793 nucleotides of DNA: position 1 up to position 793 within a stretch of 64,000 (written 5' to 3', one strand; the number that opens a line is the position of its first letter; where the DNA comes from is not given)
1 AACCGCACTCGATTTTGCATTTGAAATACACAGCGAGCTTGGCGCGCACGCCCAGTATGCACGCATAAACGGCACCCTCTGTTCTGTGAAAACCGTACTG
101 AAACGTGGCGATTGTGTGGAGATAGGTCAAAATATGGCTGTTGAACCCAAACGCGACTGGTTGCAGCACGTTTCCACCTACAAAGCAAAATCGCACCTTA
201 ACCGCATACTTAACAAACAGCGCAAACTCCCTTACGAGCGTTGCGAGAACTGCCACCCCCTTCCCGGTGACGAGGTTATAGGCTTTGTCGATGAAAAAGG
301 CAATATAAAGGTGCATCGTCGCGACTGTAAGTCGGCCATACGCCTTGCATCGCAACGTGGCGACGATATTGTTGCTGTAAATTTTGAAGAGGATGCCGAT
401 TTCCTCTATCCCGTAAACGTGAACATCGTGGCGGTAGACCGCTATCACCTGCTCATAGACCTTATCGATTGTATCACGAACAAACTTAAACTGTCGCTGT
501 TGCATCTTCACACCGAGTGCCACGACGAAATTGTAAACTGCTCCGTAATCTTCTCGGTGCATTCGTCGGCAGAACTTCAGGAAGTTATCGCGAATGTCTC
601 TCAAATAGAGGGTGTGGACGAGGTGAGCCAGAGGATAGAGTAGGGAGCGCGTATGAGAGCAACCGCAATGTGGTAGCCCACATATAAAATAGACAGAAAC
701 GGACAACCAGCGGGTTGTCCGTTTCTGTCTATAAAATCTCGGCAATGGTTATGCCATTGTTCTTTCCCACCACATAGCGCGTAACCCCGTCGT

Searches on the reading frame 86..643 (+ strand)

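Call 39: search_protein_families(library=pfam, proteins=[window:86-643:+], max_evalue=0.001)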
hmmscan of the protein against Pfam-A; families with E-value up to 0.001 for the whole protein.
window:86-643:+ (185 aa): 1 family
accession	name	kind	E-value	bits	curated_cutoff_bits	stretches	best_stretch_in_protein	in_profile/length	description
PF13291.12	ACT_4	-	1.7e-11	45.1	27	1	108-180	5-78/80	ACT domain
